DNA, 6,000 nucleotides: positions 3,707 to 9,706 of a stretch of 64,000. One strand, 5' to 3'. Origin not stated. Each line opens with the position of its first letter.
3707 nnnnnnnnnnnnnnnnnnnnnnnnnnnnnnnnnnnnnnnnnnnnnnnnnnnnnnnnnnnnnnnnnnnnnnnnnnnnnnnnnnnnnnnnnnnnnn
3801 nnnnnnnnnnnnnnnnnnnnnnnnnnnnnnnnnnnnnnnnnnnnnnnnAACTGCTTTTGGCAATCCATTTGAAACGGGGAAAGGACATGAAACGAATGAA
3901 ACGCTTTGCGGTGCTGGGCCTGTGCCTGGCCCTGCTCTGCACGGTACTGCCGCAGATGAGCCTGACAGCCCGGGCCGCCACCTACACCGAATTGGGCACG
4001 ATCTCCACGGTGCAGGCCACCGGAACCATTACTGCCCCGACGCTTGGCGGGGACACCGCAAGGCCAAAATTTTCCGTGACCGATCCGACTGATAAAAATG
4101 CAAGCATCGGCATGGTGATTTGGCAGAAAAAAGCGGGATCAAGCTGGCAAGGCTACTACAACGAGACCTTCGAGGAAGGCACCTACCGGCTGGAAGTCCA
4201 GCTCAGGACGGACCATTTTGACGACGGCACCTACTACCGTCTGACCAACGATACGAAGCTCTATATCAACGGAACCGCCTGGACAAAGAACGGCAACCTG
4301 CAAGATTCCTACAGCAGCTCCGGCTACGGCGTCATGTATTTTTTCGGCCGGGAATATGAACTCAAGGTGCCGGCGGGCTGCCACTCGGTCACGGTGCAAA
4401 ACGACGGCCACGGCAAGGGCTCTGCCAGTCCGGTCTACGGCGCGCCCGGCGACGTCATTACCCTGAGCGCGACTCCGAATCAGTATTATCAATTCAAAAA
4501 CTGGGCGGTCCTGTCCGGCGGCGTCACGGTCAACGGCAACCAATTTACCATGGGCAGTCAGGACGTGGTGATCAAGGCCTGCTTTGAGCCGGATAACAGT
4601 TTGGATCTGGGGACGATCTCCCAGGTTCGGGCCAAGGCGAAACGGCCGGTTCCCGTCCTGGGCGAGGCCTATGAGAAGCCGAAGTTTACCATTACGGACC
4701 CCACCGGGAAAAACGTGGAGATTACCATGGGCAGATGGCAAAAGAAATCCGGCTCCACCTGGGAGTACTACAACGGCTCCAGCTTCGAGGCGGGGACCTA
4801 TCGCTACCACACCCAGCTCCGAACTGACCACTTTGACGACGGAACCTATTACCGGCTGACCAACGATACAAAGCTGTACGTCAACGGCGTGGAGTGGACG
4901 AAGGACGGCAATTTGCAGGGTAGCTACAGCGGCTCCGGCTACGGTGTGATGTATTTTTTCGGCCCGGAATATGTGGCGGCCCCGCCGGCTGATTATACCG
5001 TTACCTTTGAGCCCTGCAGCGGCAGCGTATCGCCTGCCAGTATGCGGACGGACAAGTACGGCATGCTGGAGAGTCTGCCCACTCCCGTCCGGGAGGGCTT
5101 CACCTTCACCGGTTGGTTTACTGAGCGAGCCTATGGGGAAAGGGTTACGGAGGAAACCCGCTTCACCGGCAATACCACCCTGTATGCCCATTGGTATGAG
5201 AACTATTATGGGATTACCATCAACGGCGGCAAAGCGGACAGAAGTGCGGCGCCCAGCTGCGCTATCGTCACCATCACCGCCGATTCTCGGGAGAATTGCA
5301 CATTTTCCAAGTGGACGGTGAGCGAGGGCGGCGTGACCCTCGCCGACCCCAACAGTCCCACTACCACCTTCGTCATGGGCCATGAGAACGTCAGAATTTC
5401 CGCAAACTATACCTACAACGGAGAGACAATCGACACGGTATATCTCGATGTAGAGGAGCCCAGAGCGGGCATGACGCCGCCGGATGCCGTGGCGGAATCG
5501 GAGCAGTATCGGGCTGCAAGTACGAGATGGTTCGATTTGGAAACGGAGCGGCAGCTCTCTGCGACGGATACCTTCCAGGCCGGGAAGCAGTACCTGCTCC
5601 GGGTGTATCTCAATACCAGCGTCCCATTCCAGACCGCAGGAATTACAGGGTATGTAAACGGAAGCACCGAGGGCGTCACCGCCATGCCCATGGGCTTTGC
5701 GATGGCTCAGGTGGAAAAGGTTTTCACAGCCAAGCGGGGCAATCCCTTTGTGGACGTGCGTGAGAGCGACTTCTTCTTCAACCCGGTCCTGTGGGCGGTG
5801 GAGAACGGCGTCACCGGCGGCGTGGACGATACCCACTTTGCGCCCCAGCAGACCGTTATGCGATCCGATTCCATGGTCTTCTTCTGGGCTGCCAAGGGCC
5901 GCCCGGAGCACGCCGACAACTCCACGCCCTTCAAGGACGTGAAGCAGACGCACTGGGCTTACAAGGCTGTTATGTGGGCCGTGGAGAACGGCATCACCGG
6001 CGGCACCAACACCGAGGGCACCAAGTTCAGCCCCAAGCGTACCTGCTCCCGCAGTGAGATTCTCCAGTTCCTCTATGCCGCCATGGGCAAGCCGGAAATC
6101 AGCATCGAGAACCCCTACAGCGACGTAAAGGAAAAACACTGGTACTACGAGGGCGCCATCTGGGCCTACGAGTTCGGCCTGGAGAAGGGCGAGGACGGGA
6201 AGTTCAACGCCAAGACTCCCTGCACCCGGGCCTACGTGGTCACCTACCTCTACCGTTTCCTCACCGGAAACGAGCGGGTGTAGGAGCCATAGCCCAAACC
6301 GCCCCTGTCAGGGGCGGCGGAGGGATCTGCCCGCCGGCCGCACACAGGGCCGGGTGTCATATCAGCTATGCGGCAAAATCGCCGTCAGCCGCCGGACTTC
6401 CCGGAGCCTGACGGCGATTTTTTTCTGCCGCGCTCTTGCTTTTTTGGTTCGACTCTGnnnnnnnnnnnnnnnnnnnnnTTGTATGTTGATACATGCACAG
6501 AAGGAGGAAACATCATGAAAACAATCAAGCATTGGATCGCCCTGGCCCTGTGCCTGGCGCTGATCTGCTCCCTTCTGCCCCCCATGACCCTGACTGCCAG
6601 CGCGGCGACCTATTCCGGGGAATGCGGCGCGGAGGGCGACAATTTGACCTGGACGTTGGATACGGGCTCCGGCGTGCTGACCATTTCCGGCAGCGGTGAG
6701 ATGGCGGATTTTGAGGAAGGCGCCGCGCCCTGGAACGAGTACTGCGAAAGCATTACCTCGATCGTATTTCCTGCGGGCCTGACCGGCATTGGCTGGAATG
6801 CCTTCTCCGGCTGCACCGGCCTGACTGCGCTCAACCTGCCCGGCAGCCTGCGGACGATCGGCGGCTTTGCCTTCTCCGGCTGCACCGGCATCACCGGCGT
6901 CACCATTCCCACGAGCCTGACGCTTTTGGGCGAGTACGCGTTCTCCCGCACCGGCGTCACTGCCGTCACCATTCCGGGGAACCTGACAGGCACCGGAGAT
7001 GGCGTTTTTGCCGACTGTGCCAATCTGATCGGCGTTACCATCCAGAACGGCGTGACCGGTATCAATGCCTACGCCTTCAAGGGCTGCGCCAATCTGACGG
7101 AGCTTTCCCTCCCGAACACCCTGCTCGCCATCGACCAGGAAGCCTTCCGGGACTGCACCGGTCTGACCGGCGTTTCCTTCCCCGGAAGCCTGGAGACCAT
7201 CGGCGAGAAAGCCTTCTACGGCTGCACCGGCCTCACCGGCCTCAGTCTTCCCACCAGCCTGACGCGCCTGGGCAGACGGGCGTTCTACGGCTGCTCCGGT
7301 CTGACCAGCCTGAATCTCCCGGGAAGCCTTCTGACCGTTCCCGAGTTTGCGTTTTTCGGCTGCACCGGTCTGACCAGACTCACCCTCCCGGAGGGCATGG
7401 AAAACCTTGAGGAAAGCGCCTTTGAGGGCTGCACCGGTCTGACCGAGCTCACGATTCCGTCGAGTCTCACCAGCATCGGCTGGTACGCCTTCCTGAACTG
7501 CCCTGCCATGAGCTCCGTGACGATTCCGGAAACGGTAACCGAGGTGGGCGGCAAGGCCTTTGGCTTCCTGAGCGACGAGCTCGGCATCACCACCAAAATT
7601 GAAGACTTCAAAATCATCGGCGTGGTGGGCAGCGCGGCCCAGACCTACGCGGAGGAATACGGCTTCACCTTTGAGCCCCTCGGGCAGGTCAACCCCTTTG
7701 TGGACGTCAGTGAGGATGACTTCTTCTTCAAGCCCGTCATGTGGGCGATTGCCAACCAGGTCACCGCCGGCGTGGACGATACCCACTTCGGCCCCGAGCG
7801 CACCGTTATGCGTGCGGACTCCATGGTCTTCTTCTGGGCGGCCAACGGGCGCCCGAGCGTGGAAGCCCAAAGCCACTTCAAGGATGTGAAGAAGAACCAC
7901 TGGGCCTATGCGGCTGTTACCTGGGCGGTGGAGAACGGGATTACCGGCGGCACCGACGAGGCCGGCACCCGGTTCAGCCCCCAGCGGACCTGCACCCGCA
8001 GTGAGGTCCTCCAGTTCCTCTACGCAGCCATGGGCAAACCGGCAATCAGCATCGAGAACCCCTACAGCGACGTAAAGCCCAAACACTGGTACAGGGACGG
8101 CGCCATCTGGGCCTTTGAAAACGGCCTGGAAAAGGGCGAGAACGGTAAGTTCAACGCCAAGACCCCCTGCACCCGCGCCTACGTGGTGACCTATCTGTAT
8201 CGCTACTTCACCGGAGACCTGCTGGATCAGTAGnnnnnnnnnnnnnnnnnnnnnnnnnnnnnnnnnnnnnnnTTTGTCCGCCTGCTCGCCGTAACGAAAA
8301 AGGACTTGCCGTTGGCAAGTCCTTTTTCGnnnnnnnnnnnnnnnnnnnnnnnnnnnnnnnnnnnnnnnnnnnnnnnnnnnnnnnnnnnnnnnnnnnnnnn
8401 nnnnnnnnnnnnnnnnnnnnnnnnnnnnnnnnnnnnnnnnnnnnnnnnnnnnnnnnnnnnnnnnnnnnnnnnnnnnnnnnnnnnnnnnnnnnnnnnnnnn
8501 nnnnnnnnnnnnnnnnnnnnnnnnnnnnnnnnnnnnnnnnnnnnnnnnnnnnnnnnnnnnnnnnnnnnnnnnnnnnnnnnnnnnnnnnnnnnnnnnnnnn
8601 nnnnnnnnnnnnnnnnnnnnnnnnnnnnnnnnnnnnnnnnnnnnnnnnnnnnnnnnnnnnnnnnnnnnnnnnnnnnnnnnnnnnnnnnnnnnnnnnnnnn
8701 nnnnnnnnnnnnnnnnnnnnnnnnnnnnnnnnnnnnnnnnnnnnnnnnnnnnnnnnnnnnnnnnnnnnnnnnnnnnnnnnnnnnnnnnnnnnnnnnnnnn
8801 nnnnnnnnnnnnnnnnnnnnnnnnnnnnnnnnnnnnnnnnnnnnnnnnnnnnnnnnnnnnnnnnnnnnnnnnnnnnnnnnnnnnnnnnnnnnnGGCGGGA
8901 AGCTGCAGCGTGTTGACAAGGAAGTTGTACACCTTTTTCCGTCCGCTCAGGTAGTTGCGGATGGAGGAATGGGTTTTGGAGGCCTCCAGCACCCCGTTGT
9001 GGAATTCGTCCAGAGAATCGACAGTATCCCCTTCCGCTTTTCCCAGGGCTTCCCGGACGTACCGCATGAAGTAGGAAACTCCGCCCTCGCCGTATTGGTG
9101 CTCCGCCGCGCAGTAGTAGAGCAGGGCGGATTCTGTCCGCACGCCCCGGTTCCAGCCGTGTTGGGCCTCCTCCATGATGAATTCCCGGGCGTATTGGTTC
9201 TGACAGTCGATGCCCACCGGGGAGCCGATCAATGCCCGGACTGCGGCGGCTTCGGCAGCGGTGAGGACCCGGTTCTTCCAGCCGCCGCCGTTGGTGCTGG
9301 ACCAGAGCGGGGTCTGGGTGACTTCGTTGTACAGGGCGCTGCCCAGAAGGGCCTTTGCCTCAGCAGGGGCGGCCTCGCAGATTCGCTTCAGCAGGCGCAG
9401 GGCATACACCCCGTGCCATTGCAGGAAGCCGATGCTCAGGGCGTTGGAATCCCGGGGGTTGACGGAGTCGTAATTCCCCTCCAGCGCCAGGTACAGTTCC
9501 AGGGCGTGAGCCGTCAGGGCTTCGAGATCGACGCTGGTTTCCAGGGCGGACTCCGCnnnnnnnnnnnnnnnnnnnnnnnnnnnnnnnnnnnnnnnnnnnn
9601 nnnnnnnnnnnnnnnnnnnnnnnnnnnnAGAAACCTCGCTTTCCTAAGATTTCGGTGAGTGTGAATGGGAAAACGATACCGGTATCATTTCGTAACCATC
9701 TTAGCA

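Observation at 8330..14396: MBOAT + DHHW O-acyltransferase operon bracketed by two paralogous SLH-anchored lysozyme-like genes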

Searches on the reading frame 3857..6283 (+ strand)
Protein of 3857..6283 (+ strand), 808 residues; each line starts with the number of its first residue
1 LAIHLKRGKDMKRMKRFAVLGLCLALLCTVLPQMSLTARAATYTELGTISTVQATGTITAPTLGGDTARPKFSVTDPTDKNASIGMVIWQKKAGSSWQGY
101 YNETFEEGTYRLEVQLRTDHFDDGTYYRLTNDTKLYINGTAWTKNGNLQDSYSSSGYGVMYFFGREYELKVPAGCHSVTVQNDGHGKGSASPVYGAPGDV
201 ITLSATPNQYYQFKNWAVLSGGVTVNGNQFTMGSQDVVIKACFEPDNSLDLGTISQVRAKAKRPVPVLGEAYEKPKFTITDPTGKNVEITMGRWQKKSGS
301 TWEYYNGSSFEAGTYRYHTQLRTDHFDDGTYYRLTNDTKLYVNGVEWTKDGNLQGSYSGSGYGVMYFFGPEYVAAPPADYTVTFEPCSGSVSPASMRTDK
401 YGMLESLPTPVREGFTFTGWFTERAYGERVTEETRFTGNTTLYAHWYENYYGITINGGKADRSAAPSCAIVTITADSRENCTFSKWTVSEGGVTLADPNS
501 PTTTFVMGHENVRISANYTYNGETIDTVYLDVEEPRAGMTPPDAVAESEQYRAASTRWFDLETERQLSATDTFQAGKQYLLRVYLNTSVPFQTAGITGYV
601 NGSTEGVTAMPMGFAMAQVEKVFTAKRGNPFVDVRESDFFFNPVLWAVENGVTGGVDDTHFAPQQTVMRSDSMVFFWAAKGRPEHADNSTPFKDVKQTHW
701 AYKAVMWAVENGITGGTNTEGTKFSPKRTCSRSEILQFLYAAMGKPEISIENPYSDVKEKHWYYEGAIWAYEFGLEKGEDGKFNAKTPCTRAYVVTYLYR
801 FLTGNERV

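Call 19: search_protein_families(library=pfam, proteins=[window:3857-6283:+], max_evalue=0.001)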
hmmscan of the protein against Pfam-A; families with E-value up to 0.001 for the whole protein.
window:3857-6283:+ (808 aa): 3 families
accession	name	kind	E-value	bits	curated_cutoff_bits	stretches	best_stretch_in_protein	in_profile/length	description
PF00395.25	SLH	-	2e-23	82.5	20.8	3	691-734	1-42/44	S-layer homology domain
PF18998.6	Flg_new_2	-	4.6e-23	81.4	23.6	2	176-246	1-72/73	Divergent InlB B-repeat domain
PF09479.16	Flg_new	-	5.6e-17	62.1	27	1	380-445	1-65/65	Listeria-Bacteroides repeat domain (List_Bact_rpt)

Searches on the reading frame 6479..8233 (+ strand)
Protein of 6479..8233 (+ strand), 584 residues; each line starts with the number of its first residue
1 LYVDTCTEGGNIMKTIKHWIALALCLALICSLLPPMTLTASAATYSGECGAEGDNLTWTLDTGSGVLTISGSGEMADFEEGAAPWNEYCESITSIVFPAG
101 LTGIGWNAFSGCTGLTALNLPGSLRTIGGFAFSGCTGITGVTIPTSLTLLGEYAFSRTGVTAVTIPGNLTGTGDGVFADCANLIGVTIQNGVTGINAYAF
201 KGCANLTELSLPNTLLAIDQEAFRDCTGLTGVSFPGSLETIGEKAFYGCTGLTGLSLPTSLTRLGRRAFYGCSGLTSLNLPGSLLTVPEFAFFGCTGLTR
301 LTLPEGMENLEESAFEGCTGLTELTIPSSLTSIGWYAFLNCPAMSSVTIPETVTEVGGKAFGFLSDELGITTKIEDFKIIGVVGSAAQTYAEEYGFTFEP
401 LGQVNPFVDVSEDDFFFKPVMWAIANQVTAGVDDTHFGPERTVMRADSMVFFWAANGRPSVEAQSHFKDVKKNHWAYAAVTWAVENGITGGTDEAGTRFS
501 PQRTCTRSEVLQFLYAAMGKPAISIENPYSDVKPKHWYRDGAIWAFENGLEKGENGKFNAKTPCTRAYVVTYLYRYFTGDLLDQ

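Call 19: search_protein_families(library=pfam, proteins=[window:6479-8233:+], max_evalue=0.001)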
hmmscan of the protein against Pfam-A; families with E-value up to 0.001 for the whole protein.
window:6479-8233:+ (584 aa): 4 families
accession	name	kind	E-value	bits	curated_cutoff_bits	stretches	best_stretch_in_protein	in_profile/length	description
PF13306.12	LRR_5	-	1.7e-87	290.2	27.7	3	239-361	1-120/127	BspA type Leucine rich repeat region (6 copies)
PF00395.25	SLH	-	1.3e-21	76.7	20.8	2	467-510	2-43/44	S-layer homology domain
PF13855.12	LRR_8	-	3.6e-18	65.5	27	1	237-284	12-60/61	Leucine rich repeat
PF23952.1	LRR_EndoS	-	7.5e-06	26.6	27.9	0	213-284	25-93/116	Endo-beta-N-acetylglucosaminidase EndoS LRR domain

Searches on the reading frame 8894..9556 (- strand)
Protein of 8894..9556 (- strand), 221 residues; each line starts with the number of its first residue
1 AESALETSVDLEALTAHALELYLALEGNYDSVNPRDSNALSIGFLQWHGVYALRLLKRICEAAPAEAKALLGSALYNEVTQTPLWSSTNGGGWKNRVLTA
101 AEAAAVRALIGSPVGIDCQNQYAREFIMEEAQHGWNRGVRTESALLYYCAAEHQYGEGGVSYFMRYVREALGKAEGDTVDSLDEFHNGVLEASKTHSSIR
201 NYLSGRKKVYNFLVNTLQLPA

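Call 38: search_solved_structures(query=A2, max_evalue=10, show_alignments=3)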
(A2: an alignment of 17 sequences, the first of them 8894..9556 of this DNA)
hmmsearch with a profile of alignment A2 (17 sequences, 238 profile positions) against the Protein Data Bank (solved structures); distinct sequences matched with E-value up to 10: 5.
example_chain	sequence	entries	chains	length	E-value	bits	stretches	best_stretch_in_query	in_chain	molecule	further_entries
7lda_A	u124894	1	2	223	0.42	13.4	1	134-187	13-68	Ribose-5-phosphate isomerase A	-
1xs8_A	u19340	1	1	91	0.84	12.4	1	91-117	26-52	UPF0269 protein yggX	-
4nrx_H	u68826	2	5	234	1.2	11.9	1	155-177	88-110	m66 Heavy Chain | M66.6 HEAVY CHAIN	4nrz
4nry_H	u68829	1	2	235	1.2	11.9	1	155-177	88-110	m66 Light Chain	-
9fow_A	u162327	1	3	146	1.2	11.9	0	45-74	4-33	Integral membrane protein GPR180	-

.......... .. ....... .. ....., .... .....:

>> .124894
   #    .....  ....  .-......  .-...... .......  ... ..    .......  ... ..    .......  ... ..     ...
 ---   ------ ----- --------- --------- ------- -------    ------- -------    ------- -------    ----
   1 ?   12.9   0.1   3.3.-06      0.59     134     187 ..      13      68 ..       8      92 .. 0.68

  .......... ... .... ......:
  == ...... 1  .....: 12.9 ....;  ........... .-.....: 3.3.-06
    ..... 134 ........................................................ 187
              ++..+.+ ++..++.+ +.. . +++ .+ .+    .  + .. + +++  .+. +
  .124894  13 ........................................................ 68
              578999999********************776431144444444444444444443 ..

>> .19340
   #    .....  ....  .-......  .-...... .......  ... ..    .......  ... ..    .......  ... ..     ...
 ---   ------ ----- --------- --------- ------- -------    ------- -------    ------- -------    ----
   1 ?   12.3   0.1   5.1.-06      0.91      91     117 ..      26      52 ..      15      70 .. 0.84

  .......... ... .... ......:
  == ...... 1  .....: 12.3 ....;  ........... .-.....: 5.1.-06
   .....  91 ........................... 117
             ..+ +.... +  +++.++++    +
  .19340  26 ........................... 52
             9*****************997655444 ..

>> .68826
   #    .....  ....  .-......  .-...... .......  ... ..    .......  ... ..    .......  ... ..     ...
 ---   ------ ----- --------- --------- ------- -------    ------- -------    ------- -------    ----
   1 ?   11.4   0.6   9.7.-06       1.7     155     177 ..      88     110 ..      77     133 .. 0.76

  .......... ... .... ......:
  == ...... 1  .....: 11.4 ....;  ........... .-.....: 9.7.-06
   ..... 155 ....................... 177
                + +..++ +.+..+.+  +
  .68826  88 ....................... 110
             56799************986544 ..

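Call 39: search_protein_families(library=phrogs, proteins=[window:8894-9556:-], max_evalue=0.01)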
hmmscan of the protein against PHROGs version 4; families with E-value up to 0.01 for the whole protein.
window:8894-9556:- (221 aa): 0 families

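Call 84: predict_structure(alignment_id=A6)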
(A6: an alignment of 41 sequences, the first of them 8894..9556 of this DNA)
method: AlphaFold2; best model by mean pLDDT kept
length: 221 residues; sequences in the alignment: 41
mean_pLDDT: 94.7   pTM: 0.88
mean pLDDT of the five models: 94.7, 94.2, 93.5, 92.6, 92.1
residues with pLDDT >= 90: 197; 70-90: 20; 50-70: 3; < 50: 1
segments of 3 or more residues with pLDDT < 50: none
pLDDT, mean of each block of 10 residues (from residue 1): 82 97 93 87 93 97 98 98 84 89 98 98 97 97 98 93 97 96 99 97 97 98 95
secondary structure, 60 per line:
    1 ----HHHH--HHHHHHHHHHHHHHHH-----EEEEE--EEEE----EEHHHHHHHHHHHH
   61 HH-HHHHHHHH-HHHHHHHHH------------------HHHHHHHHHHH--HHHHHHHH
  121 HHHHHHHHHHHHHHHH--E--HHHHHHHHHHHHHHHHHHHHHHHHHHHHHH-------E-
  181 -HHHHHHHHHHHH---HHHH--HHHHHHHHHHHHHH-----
elements in order: H5-8 H11-26 E32-36 E39-42 H49-62 H64-71 H73-81 H100-110 H113-136 H142-171 H182-193 H197-200 H203-216

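Call 86: fold_search(model_id=the predicted structure, library=pdb)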
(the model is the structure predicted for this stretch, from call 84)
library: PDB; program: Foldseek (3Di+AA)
matches with E <= 10: 166; with E <= 0.001: 1
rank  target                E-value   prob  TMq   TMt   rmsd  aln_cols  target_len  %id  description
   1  4ily_B                9.0e-04  1.00  0.56  0.51   7.9       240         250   19  Abundantly secreted chitosanase from Streptomyces sp. SirexAA-E (released 2014-01-01)
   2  4ily_A                2.2e-03  1.00  0.54  0.51   6.9       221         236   19  Abundantly secreted chitosanase from Streptomyces sp. SirexAA-E (released 2014-01-01)
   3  6lwu_A                1.2e-02  1.00  0.55  0.51   6.1       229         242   16  Complex of Gynuella sunshinyii GH46 chitosanase GsCsn46A E19A with chitopentaose (released 2021-02-10)
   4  7c6d_A                1.3e-02  1.00  0.59  0.55   5.6       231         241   12  Crystal structure of E19A mutant chitosanase from Bacillus subtilis MY002 complexed with 6 GlcN. (released 2021-03-31)
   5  4olt_A                1.3e-02  1.00  0.51  0.48   6.9       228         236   11  Chitosanase complex structure (released 2014-04-30)
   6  7c6c                  1.5e-02  1.00  0.56  0.52   7.0       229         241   13  Crystal structure of native chitosanase from Bacillus subtilis MY002 (released 2021-03-31)
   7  4qwp_A                2.5e-02  1.00  0.59  0.56   5.5       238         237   13  co-crystal structure of chitosanase OU01 with substrate (released 2015-07-22)
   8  4olt_B                3.0e-02  1.00  0.51  0.48   7.2       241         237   12  Chitosanase complex structure (released 2014-04-30)
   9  1chk_A                3.2e-02  1.00  0.54  0.51   6.6       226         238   14  STREPTOMYCES N174 CHITOSANASE PH5.5 298K (released 1996-07-11)
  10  4epi                  2.1e-01  0.84  0.38  0.28   8.4       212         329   14  The crystal structure of pesticin-T4 lysozyme hybrid stabilized by engineered disulfide bonds (released 2012-06-20)
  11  6ffh                  3.7e-01  0.80  0.40  0.24   8.4       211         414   14  Crystal Structure of mGluR5 in complex with Fenobam at 2.65 A (released 2018-03-07)
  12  7xh0                  3.7e-01  0.69  0.49  0.44   8.3       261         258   11  crystal structure of Csn-PD from Paenibacillus dendritiformis (released 2022-06-08)
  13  4exm_C                3.9e-01  0.77  0.41  0.29   8.0       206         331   15  The crystal structure of an engineered phage lysin containing the binding domain of pesticin and the killing domain of (released 2012-06-20)
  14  3v2y                  4.3e-01  0.75  0.40  0.22   8.1       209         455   16  Crystal Structure of a Lipid G protein-Coupled Receptor at 2.80A (released 2012-02-15)
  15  6zfz                  4.5e-01  0.80  0.41  0.23   8.8       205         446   14  Structure of M1-StaR-T4L in complex with 77-LH-28-1 at 2.17A (released 2021-10-06)
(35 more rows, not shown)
